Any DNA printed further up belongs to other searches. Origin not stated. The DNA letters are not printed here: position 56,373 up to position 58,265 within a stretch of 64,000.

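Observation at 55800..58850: AT-rich island encoding a papain-like peptidase-GNAT fusion and two orphan proteins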

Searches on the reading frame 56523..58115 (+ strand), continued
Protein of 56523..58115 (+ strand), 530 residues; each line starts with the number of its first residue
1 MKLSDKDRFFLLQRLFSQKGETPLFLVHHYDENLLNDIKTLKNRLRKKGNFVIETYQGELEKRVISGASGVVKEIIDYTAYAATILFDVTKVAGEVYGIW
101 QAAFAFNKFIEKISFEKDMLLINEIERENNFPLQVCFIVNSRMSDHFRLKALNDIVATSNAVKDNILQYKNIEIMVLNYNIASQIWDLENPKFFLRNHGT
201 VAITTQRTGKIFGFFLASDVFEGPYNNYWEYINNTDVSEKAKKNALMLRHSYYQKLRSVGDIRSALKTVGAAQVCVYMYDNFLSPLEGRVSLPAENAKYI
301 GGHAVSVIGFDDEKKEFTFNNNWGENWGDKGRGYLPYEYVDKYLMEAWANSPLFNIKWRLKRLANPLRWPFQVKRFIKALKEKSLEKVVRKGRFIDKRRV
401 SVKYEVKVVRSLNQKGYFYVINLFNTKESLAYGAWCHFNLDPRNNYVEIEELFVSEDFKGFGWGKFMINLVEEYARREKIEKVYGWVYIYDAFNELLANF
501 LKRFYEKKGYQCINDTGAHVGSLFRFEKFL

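Call 82: search_dna_similar(query=window:56523-58115:+, collection=plasmids, mode=protein, max_evalue=0.001, max_rows=15)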
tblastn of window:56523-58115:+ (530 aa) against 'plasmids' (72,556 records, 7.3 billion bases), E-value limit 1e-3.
Records with a match: 41; places in all: 42; records where one place covers at least 80% of the query: 0.
Best place of each record, by identity: <60% 41.
By first word of the organism name: Sinorhizobium 13; Bacillus 11; Rhizobium 4; Persicobacter 2; Leptospira 2; Priestia 1; Clostridium 1; Ideonella 1; Microvirga 1; Sporomusa 1; and 4 more.
By predicted mobility (MOB-suite, as given by PLSDB): non-mobilizable 20; conjugative 16; mobilizable 5.
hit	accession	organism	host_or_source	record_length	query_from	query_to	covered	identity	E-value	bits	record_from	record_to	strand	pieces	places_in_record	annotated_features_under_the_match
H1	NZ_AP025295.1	Persicobacter psychrovividus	-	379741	262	452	36%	26.4%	3e-8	64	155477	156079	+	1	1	C1 family peptidase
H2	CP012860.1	Persicobacter sp. JZB09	cell culture,soil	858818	262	452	36%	23.4%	2e-5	55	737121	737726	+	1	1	record has no annotation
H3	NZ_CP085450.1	Priestia megaterium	single cell,soil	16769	228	354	24%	34.8%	7e-15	86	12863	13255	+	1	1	C1 family peptidase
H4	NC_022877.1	Bacillus thuringiensis YBT-1518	-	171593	237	374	26%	31.7%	5e-8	64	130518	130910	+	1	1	C1 family peptidase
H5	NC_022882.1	Bacillus thuringiensis YBT-1518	-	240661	237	374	26%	31.7%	5e-8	64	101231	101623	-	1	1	C1 family peptidase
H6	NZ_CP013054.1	Sinorhizobium americanum CCGM7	Phaseolus vulgaris,root nodules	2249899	199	348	28%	27.6%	8e-7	60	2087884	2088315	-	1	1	none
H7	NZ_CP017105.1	Rhizobium gallicum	Phaseolus vulgaris,Whole ...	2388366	209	348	26%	28.7%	1e-6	59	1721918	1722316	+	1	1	none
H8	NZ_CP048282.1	Rhizobium leguminosarum bv. viciae 248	Fava bean,whole organism,nodules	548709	230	348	22%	31.9%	1e-7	62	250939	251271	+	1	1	C1 family peptidase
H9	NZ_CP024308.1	Sinorhizobium fredii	Phaseolus vulgaris,cell culture,plant ...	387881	224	348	24%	28.8%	3e-7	61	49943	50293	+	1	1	C1 family peptidase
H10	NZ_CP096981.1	Clostridium felsineum DSM 794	whole organism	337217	224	346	23%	29.0%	8e-5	53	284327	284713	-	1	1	C1 family peptidase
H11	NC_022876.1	Bacillus thuringiensis YBT-1518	-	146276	237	338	19%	34.0%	2e-7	62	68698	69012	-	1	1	C1 family peptidase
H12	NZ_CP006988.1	Rhizobium etli bv. mimosae str. IE4771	Phaseolus vulgaris,whole organism,nodule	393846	239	348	21%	30.9%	9e-7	60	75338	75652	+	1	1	C1 family peptidase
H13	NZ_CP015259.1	Bacillus wiedmannii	Caenorhabditis elegans,whole organism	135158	244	350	20%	30.8%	2e-4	52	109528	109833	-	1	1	C1 family peptidase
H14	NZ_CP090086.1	Bacillus cereus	cell culture,Contaminated soil sample ...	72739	242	338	18%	33.7%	2e-8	65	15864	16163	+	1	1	C1 family peptidase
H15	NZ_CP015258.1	Bacillus wiedmannii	Caenorhabditis elegans,whole organism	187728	242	338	18%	33.7%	3e-8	64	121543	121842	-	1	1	C1 family peptidase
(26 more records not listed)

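Call 83: search_dna_similar(query=window:56523-58115:+, collection=phages, mode=protein, max_evalue=0.001, max_rows=15)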
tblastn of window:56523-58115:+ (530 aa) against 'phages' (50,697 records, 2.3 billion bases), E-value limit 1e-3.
Records with a match: 10; places in all: 10; records where one place covers at least 80% of the query: 0.
Best place of each record, by identity: <60% 10.
By first word of the organism name: Prevotella 5; uncultured 1; Xanthomonas 1; Burkholderia 1; Alicyclobacillus 1; Phage 1.
By host as written in the record: Prevotella sp. 5; - 1; Xanthomonas citri 1; Burkholderia glumae 1; Alicyclobacillus acidoterrestris MMB007 1; bacteria 1.
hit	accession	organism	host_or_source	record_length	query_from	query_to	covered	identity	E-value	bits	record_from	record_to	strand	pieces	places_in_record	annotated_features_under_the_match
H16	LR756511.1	uncultured phage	metagenomic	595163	224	339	22%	28.8%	3e-5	53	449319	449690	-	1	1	record has no annotation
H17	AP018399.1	Xanthomonas phage XacN1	Xanthomonas citri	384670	238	347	21%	30.0%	4e-4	49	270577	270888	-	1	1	papain family cysteine protease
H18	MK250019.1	Prevotella phage Lak-A2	Prevotella sp.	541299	295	363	13%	37.7%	1e-4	51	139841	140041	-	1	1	record has no annotation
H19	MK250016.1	Prevotella phage Lak-A1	Prevotella sp.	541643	295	363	13%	34.8%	4e-4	50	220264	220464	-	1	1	record has no annotation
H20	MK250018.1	Prevotella phage Lak-A1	Prevotella sp.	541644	295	363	13%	34.8%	4e-4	50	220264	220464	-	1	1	record has no annotation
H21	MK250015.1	Prevotella phage Lak-A1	Prevotella sp.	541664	295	363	13%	34.8%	4e-4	50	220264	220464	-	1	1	record has no annotation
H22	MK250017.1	Prevotella phage Lak-A1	Prevotella sp.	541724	295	363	13%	34.8%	4e-4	50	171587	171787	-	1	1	record has no annotation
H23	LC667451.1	Burkholderia phage FLC9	Burkholderia glumae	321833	274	340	13%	35.1%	5e-4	49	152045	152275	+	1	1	hypothetical protein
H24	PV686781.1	Alicyclobacillus phage MMB025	Alicyclobacillus acidoterrestris MMB007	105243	283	352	13%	30.3%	6e-5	52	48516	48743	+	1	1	endolysin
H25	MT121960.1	Phage DP SC_2_H4_2017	bacteria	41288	298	349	10%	40.4%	7e-4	49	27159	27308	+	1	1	none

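Call 84: fold_search(model_id=the predicted structure, library=viral)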
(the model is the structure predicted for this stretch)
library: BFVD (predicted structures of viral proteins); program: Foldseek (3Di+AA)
matches with E <= 10: 1141; with E <= 0.001: 83
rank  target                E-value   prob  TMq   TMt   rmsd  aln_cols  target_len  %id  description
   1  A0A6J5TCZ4            7.6e-12  1.00  0.27  0.56   2.7       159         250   22  Peptidase_C1 domain containing protein [uncultured Caudovirales phage]
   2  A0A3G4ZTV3            9.2e-11  1.00  0.26  0.52   3.5       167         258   21  Peptidase C1 [Edafosvirus sp.]
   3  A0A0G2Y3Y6            3.4e-10  1.00  0.25  0.60   3.8       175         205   21  Cathepsin b cystein protease [Acanthamoeba polyphaga mimivirus]
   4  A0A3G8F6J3            7.8e-10  1.00  0.25  0.27  18.3       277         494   17  (no name in the UniProt tables at hand)
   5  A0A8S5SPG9            5.3e-09  1.00  0.26  0.36  20.3       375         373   13  Copper amine oxidase [Phage sp. ctPjm15]
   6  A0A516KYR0            1.8e-08  1.00  0.26  0.49   9.7       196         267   19  (no name in the UniProt tables at hand)
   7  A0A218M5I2            4.2e-08  1.00  0.22  0.58   9.1       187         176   15  Acetyltransferase domain protein [Arthrobacter phage Niktson]
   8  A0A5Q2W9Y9            4.5e-08  1.00  0.26  0.39  16.8       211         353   18  (no name in the UniProt tables at hand)
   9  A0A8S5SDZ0            9.7e-08  1.00  0.25  0.46  15.2       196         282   20  Peptidase [Siphoviridae sp. ctnpt50]
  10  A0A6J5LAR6            2.4e-07  1.00  0.24  0.16   3.8       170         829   19  Peptidase_C1 domain containing protein [uncultured Caudovirales phage]
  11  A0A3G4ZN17            2.7e-07  1.00  0.24  0.40   5.2       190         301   18  Peptidase [Terrestrivirus sp.]
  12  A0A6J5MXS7            3.6e-07  1.00  0.26  0.28  10.5       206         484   16  Peptidoglycan binding-like [uncultured Caudovirales phage]
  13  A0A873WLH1            3.6e-07  1.00  0.19  0.46   6.9       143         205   22  Peptidase C1A papain C-terminal domain-containing protein [Streptomyces phage Shady]
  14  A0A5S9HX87            6.5e-07  1.00  0.20  0.83   2.5       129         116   16  N-acetyltransferase domain-containing protein [Tenacibaculum phage PTm1]
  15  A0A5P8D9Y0            8.3e-07  1.00  0.22  0.22   4.7       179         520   13  N-acetyltransferase domain-containing protein [Gordonia phage OhMyWard]
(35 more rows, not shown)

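Call 85: list_cluster_members(proteins=[P0001, P0021, P0028, P0030, P0042, P0182])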
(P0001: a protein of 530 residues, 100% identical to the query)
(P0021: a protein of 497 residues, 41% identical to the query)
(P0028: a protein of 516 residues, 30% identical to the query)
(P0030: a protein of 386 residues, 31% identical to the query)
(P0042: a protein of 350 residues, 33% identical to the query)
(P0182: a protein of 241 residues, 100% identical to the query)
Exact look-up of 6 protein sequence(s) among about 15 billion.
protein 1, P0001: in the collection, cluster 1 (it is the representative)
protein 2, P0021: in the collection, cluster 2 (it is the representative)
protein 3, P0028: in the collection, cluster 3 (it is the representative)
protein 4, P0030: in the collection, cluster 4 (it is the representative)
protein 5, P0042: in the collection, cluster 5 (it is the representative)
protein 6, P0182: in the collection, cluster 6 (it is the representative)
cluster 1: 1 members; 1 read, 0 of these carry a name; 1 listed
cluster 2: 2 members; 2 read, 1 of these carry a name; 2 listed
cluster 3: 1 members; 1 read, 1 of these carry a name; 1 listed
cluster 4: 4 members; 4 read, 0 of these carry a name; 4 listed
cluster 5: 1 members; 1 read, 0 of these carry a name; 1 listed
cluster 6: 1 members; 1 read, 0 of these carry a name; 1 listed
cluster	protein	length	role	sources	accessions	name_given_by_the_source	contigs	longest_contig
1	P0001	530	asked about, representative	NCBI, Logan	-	-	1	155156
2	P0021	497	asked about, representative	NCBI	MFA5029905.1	MAG: C1 family peptidase [Patescibacteria group bacterium]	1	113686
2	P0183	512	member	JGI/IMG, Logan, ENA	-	-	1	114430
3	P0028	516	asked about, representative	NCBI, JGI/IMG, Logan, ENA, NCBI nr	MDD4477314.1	MAG: C1 family peptidase [Patescibacteria group bacterium] | C1 family peptidase [Patescibacteria group bacterium]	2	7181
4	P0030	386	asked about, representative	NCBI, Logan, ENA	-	-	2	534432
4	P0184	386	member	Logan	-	-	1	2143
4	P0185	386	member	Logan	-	-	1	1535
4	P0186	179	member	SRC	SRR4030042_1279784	-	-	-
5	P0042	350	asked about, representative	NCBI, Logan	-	-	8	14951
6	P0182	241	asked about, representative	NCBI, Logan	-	-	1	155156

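Call 86: search_protein_families(library=padloc, proteins=[L074:3059-4750:+, L074:3-1289:-, L072:3673-5907:+, L072:7856-10045:+, L072:2311-3384:-, L082:5467-5988:+, L137:529-1005:+], max_evalue=0.001)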
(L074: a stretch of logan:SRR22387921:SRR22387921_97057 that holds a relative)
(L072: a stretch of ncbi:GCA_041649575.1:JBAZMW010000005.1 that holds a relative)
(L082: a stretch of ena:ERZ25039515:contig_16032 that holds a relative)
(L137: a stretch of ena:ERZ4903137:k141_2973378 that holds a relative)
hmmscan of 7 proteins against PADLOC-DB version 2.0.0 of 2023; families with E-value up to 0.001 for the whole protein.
L074:3059-4750:+ (563 aa): 21 families
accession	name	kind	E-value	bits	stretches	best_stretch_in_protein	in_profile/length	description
PDLC04151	HEC-05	-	9.3e-39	131.6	2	145-552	196-589/600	-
PDLC04150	HEC-05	-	7.6e-23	79.2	2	12-113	9-120/583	-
PDLC04709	PDC-M55C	-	2e-22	77.6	2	13-102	17-103/554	-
PDLC04153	HEC-05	-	3.6e-14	49.9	1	11-71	7-66/621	-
PDLC04152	HEC-05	-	3.8e-13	46.8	1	10-63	6-61/566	-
PDLC03877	NsnA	-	1.8e-11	42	2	85-218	104-196/385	-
PDLC04155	HEC-06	-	2.3e-08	31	1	5-51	4-46/562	-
PDLC04157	HEC-06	-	4.7e-08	30.1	0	5-50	6-47/558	-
PDLC02792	SspE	-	5.5e-08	29.6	1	13-106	13-107/771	SspE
PDLC02695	Orf5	-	9.8e-08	28.8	1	6-107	3-96/601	Orf5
PDLC02783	SspE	-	1.3e-07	28.3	1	7-105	8-107/793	SspE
PDLC04154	HEC-06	-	1.6e-07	28.4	1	1-51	1-49/569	-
PDLC04027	PD-T4-2_A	-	7.8e-07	26.5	0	29-56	56-83/363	-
PDLC02691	Orf5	-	8.1e-07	26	1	24-111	19-92/579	Orf5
PDLC02693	Orf5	-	4.6e-06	23.9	1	25-107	8-81/543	Orf5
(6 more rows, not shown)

L074:3-1289:- (429 aa): 29 families (the best 25 are shown)
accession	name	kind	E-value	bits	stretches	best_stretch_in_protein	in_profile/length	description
PDLC03302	MTase_II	-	2.4e-89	298.8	1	229-428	7-207/626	Type II methyltransferase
PDLC03371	MTase_II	-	2.9e-53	179.1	1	226-428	10-199/260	Type II methyltransferase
PDLC03216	MTase_II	-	1.2e-51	173.8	1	220-427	5-201/364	Type II methyltransferase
PDLC03738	oMTase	-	1.2e-47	160.4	1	211-426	5-210/376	orphan methyltransferase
PDLC03299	MTase_II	-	7.7e-20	69.6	1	227-427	15-203/296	Type II methyltransferase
PDLC03320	MTase_II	-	1.8e-15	54.9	1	229-408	35-202/289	Type II methyltransferase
PDLC03296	MTase_II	-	4.7e-15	53.7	1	239-416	22-188/336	Type II methyltransferase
PDLC03339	MTase_II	-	1.7e-12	44.8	1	227-366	4-133/399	Type II methyltransferase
PDLC03387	MTase_II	-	4.3e-12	43.8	2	225-316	10-84/289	Type II methyltransferase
PDLC03300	MTase_II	-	9.4e-12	42.6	1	227-428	12-223/302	Type II methyltransferase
PDLC03305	MTase_II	-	4e-11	40.8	1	226-316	12-103/513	Type II methyltransferase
PDLC03238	MTase_II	-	4.8e-10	37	1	120-320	30-198/428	Type II methyltransferase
PDLC03265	MTase_II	-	5.1e-10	37.3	1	210-348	8-127/333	Type II methyltransferase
PDLC03350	MTase_II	-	5.1e-10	37.2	1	201-259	28-89/312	Type II methyltransferase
PDLC03321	MTase_II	-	5.9e-10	36.8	1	229-347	16-135/245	Type II methyltransferase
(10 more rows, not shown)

L072:3673-5907:+ (744 aa): 0 families

L072:7856-10045:+ (729 aa): 0 families

L072:2311-3384:- (357 aa): 0 families

L082:5467-5988:+ (173 aa): 2 families
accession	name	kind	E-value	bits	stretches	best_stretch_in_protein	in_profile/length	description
PDLC02364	PycTM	-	1.9e-06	26.3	1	19-167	16-156/160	-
PDLC02365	PycTM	-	1.6e-05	23.3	1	12-165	5-164/165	-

L137:529-1005:+ (158 aa): 1 family
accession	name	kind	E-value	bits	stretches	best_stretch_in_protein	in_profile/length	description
PDLC02364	PycTM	-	9.9e-05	20.8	1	19-156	12-149/160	-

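Call 92: search_protein_families(library=pfam, proteins=[L139:4622-5029:+, L138:1052-1612:-, L138:127-1035:-, L138:2652-3158:-, L139:3633-4550:+, L139:2535-3452:+, L137:2162-2470:+, L137:2-532:+, L076:209-814:+], max_evalue=1)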
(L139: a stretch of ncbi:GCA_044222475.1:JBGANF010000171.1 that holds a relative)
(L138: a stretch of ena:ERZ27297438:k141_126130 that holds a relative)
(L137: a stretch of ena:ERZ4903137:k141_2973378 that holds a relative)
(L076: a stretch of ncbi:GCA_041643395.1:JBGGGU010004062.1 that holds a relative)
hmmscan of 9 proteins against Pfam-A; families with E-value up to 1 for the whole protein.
L139:4622-5029:+ (135 aa): 1 family
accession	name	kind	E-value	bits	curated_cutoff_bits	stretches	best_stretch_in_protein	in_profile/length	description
PF09246.16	PHAT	-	0.17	12.1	21.5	0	42-66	39-63/110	PHAT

L138:1052-1612:- (186 aa): 2 families
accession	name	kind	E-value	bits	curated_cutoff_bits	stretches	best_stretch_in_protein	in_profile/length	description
PF20263.4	LYRM2-like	-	0.045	14.7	26.8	1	132-176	37-79/85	LYR motif-containing protein 2-like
PF15933.10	RnlB_antitoxin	-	0.062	14.1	27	1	99-140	18-59/94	Antitoxin to bacterial toxin RNase LS or RnlA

L138:127-1035:- (302 aa): 1 family
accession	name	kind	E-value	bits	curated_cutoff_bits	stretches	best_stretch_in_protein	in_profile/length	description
PF01219.24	DAGK_prokar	-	0.46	10.8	22.3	1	128-161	5-38/102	Prokaryotic diacylglycerol kinase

L138:2652-3158:- (168 aa): 0 families

L139:3633-4550:+ (305 aa): 1 family
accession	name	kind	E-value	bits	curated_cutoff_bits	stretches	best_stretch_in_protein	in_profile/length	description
PF14022.11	DUF4238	-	4.9e-07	29.9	27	1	16-151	2-134/281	Protein of unknown function (DUF4238)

L139:2535-3452:+ (305 aa): 1 family
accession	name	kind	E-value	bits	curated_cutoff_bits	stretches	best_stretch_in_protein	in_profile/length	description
PF13318.11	AtzG-like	-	0.16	12.8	24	1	12-34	3-25/50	1-carboxybiuret hydrolase subunit AtzG-like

L137:2162-2470:+ (102 aa): 1 family
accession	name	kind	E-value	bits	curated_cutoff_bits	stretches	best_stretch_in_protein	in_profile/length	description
PF14182.11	YgaB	-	0.034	15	27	1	7-57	20-64/77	YgaB-like protein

L137:2-532:+ (176 aa): 4 families
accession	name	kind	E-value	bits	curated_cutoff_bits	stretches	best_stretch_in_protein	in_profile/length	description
PF08722.17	Tn7_TnsA-like_N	-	3.9e-06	27.8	26.5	1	104-150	19-75/85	TnsA-like endonuclease N terminal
PF06356.17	DUF1064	-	0.0019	19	24.7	1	58-143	7-96/117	Protein of unknown function (DUF1064)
PF05367.17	Phage_endo_I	-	0.0034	17.4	29.1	1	91-146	32-83/149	Phage endonuclease I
PF24308.1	DUF7487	-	0.051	13.9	27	1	99-142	168-208/220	Family of unknown function (DUF7487)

L076:209-814:+ (201 aa): 0 families
